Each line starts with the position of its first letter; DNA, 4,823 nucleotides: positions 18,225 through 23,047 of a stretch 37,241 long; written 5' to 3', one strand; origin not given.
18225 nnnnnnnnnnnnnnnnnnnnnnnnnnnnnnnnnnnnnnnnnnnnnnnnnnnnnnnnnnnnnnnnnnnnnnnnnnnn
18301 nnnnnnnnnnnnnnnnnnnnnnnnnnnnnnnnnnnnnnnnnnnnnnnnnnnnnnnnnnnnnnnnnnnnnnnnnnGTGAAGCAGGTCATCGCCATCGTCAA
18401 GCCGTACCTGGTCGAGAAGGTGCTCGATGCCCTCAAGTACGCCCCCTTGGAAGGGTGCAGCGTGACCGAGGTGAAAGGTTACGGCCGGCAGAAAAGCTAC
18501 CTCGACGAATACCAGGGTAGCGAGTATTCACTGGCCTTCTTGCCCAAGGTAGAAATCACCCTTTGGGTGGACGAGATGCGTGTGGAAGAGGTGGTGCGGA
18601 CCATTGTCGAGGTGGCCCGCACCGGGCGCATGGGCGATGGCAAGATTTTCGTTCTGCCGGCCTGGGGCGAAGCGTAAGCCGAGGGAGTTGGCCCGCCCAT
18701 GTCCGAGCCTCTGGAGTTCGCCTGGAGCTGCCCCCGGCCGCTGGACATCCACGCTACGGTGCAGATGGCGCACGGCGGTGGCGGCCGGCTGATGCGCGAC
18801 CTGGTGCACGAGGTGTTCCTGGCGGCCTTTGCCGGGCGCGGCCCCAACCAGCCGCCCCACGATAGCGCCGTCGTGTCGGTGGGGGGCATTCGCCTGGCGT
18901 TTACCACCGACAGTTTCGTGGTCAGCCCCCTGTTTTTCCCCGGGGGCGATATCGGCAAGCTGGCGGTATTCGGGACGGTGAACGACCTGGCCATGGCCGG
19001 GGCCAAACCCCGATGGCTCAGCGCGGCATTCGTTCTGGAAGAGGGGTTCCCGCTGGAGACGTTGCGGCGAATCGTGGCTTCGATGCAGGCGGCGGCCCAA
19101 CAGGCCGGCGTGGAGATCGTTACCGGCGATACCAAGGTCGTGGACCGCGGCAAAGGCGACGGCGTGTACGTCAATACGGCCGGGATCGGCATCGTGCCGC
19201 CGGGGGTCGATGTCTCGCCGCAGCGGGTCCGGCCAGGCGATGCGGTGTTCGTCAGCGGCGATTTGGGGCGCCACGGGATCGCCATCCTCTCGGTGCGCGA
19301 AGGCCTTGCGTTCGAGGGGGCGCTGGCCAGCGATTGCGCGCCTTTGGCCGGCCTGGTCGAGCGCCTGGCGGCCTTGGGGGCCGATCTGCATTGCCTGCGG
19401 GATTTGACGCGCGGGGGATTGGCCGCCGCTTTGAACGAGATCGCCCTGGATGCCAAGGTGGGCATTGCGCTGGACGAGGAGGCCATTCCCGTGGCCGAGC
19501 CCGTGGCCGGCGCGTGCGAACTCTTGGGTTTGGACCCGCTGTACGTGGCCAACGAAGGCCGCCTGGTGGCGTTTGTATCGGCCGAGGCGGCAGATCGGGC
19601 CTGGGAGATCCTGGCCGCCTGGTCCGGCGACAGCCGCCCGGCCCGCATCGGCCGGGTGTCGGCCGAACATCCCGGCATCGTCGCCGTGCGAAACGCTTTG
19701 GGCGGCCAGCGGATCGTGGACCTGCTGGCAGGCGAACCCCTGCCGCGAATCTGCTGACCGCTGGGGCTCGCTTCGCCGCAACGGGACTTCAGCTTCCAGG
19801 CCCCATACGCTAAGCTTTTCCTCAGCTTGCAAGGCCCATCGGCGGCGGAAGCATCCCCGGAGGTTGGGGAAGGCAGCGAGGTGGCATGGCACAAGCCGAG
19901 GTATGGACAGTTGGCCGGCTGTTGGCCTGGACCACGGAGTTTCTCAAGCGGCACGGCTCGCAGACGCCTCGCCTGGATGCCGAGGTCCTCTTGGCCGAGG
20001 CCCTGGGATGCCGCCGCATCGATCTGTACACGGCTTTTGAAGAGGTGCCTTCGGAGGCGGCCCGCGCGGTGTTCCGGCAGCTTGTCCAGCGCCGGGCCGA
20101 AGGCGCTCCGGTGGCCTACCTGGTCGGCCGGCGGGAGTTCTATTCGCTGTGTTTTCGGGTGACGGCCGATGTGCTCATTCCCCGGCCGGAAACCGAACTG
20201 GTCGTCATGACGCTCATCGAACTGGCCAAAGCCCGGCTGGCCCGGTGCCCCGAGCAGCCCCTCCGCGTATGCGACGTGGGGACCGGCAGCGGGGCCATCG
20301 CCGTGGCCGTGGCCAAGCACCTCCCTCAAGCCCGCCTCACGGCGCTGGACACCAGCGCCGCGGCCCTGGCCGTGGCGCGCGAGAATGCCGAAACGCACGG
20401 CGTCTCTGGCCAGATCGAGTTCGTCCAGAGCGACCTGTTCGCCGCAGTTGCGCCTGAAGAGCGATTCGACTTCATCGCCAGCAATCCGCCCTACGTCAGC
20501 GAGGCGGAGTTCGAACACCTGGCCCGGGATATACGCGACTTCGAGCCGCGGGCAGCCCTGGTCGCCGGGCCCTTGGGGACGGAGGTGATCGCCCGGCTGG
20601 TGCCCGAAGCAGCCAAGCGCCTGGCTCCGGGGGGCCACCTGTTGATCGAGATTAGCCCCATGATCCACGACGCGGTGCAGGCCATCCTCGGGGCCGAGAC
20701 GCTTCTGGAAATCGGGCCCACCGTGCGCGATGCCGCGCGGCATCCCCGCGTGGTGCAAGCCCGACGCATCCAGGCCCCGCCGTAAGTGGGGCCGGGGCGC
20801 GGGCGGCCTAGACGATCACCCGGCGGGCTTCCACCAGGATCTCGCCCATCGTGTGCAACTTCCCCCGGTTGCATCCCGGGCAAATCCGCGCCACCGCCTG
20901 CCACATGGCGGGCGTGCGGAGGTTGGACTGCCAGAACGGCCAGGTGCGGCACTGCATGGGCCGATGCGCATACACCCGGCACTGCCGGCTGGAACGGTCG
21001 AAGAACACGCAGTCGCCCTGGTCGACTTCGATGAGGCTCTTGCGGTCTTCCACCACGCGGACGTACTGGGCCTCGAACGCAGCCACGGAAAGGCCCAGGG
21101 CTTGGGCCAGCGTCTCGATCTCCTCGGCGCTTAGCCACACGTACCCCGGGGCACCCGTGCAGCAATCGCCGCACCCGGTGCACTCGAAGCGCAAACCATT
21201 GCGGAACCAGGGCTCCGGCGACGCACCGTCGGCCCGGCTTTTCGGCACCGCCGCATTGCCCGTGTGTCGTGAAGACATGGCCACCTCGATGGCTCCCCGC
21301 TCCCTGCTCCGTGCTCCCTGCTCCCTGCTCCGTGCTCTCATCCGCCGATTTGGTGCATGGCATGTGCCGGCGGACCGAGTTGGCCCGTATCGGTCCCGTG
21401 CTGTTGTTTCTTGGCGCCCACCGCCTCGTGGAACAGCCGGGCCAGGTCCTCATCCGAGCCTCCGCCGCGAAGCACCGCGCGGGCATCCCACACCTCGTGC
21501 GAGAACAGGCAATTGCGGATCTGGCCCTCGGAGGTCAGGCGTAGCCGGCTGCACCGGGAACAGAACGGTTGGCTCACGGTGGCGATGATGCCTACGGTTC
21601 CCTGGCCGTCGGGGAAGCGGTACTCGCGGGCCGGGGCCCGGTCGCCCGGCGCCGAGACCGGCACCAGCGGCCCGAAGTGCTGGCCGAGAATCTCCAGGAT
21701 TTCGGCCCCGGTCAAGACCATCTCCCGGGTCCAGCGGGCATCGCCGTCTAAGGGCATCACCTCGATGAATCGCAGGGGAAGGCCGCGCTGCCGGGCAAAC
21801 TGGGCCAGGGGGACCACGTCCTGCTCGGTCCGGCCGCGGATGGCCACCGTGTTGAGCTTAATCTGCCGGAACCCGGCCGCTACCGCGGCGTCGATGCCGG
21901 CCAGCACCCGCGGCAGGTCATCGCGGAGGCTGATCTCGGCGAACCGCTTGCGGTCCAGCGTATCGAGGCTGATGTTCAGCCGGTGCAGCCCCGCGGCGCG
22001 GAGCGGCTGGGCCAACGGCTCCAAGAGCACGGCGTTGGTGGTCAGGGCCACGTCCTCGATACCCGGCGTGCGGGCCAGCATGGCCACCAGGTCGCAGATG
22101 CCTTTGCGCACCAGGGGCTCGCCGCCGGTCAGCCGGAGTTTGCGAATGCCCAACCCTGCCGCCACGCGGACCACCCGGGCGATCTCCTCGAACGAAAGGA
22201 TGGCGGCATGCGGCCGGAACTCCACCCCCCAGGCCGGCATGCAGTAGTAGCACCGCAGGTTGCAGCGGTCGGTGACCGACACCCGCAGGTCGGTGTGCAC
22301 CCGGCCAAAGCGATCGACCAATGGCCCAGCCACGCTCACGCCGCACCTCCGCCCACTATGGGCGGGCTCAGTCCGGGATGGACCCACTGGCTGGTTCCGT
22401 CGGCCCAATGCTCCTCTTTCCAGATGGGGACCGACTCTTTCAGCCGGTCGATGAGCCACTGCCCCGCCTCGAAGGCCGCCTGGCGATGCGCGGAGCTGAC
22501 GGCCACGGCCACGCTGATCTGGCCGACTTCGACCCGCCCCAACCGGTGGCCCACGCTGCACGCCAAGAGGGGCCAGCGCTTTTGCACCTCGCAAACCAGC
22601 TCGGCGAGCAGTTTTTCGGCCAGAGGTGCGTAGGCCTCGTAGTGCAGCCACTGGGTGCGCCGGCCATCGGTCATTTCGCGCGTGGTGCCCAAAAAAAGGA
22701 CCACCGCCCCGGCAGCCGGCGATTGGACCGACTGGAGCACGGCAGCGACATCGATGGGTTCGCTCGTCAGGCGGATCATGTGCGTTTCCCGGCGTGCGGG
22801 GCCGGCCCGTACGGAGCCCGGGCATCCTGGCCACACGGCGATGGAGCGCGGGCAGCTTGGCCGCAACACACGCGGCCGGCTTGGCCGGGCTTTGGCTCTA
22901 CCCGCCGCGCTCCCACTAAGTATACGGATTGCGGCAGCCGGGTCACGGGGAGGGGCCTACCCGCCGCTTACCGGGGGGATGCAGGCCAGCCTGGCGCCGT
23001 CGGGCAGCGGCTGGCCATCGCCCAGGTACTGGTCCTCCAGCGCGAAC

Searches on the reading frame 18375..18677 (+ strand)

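Call 67: search_protein_families(library=ncbifam, proteins=[window:18375-18677:+], max_evalue=0.001)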
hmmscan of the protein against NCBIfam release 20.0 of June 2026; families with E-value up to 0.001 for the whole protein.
window:18375-18677:+ (100 aa): 2 families
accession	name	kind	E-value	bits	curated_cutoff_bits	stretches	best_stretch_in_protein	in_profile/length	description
NF007946.0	PRK10665.1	equivalog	3.6e-27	95.4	181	1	1-94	1-94/112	P-II family nitrogen regulator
NF008111.0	PRK10858.1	equivalog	5.5e-26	91.2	202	1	1-94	1-94/112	nitrogen regulatory protein P-II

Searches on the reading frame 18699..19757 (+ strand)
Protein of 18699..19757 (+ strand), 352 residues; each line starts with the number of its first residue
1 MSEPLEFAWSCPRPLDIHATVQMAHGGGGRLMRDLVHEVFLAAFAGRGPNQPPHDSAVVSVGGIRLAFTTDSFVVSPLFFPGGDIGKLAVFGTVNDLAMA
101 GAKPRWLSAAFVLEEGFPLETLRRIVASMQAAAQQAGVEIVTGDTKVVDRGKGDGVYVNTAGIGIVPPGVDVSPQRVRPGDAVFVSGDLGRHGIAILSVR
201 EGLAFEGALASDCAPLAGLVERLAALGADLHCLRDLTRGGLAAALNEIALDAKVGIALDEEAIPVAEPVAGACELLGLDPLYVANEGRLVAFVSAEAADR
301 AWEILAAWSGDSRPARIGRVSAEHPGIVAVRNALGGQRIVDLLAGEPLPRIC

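Call 8: search_protein_families(library=pfam, proteins=[window:18699-19757:+], max_evalue=0.001)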
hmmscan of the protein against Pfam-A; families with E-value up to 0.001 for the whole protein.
window:18699-19757:+ (352 aa): 2 families
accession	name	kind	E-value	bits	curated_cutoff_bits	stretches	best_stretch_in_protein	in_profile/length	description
PF02769.27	AIRS_C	-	2.3e-27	96.5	23.1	1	178-327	1-152/156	AIR synthase related protein, C-terminal domain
PF00586.29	AIRS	-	1.1e-24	87.4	24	1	54-166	2-112/112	AIR synthase related protein, N-terminal domain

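Call 67: search_protein_families(library=ncbifam, proteins=[window:18699-19757:+], max_evalue=0.001)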
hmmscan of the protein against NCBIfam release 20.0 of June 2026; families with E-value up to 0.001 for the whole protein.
window:18699-19757:+ (352 aa): 9 families
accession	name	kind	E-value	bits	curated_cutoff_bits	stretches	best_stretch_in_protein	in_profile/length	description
TIGR02124.1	hypE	equivalog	1.7e-130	434.8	251.6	1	21-352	2-332/332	hydrogenase expression/formation protein HypE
TIGR01379.1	thiL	equivalog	1.9e-26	92.8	184.15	1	54-330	25-303/320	thiamine-phosphate kinase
NF004351.0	PRK05731.1-4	equivalog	3.3e-17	62.6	324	1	52-297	37-282/321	thiamine-phosphate kinase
NF004353.0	PRK05731.2-2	equivalog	1.8e-16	60.1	301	1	77-285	46-247/311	thiamine-phosphate kinase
TIGR00476.1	selD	equivalog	1.6e-10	40.7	125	1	53-274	45-262/311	selenide, water dikinase SelD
NF004350.0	PRK05731.1-1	equivalog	2.3e-09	36.6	441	1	55-267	30-243/325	thiamine-phosphate kinase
TIGR01736.1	FGAM_synth_II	equivalog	2.1e-07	29.6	525.75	1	230-330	247-340/718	phosphoribosylformylglycinamidine synthase subunit PurL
NF002290.1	PRK01213.1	equivalog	1e-05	24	648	1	51-261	421-642/723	phosphoribosylformylglycinamidine synthase subunit PurL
TIGR00878.1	purM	equivalog_domain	9.9e-05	21.7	236.35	1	89-193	81-185/332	phosphoribosylformylglycinamidine cyclo-ligase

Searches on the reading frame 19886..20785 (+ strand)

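Call 9: search_protein_families(library=pfam, proteins=[window:19886-20785:+], max_evalue=0.001)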
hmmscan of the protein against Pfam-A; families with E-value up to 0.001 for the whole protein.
window:19886-20785:+ (299 aa): 16 families
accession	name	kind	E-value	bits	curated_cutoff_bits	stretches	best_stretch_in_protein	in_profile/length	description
PF17827.6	PrmC_N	-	2.3e-21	76.5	23.4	1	12-81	2-71/71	PrmC N-terminal domain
PF05175.20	MTS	-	1.4e-20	74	23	1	127-208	34-113/170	Methyltransferase small domain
PF13649.12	Methyltransf_25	-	1.2e-14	55.2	27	1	128-217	1-90/97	Methyltransferase domain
PF13847.12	Methyltransf_31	-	1e-13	51.6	27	1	126-254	5-109/145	Methyltransferase domain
PF08241.18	Methyltransf_11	-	2.5e-10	41.3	21.2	1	130-200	2-67/95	Methyltransferase domain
PF06325.19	PrmA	-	3.6e-10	40.3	22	1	124-200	161-233/296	Ribosomal protein L11 methyltransferase (PrmA)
PF08242.18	Methyltransf_12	-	4.8e-08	34.1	30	1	130-199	2-71/98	Methyltransferase domain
PF01170.24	UPF0020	-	7.8e-08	32.7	22.3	1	146-205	74-133/197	RMKL-like, methyltransferase domain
PF13489.12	Methyltransf_23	-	6.4e-07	29.7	27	1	116-256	11-118/164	Methyltransferase domain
PF00891.24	Methyltransf_2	-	1.1e-06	28.6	22.3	1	127-191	65-127/210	O-methyltransferase domain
PF12847.13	Methyltransf_18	-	3.1e-06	27.7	27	1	123-197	13-86/151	Methyltransferase domain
PF01209.24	Ubie_methyltran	-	2.1e-05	24.4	20.1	1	120-197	43-120/233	ubiE/COQ5 methyltransferase family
PF03602.21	Cons_hypoth95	-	2.2e-05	24.6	24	1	100-216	22-136/182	Conserved hypothetical protein 95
PF09445.16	Methyltransf_15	-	0.00019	21.5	22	1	128-202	4-80/165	RNA cap guanine-N2 methyltransferase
PF05971.18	Methyltransf_10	-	0.00045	20.1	23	1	120-207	99-191/299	RNA methyltransferase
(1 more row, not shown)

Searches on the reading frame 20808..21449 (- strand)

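Call 9: search_protein_families(library=pfam, proteins=[window:20808-21449:-], max_evalue=0.001)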
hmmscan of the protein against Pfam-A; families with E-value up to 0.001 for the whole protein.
window:20808-21449:- (213 aa): 1 family
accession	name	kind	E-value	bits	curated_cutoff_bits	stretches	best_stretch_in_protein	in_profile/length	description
PF03692.20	CxxCxxCC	-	1.1e-14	55.3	23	1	89-190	1-84/85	Putative zinc- or iron-chelating domain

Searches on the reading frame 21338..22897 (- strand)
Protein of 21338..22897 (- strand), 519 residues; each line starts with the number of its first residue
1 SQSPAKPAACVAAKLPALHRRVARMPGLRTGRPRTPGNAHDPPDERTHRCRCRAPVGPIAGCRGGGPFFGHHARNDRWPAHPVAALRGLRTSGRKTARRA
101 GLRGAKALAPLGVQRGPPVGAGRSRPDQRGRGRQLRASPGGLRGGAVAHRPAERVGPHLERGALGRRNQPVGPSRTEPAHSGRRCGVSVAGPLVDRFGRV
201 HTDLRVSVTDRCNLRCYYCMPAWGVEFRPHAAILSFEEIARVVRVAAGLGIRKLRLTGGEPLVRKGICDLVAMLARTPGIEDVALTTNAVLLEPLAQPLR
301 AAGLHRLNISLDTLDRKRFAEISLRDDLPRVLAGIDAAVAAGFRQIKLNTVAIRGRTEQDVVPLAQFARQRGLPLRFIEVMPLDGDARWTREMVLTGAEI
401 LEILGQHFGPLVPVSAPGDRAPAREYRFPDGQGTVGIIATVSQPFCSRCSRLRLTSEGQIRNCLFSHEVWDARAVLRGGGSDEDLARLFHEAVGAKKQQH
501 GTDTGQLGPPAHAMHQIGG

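Call 9: search_protein_families(library=pfam, proteins=[window:21338-22897:-], max_evalue=0.001)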
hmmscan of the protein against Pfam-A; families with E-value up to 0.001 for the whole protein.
window:21338-22897:- (519 aa): 2 families
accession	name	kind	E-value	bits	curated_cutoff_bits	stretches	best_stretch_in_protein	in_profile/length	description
PF06463.18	Mob_synth_C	-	1.7e-32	112.5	37.4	1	375-501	3-127/128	Molybdenum Cofactor Synthesis C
PF04055.27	Radical_SAM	-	1.9e-30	106.7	29.5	1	206-368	1-166/166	Radical SAM superfamily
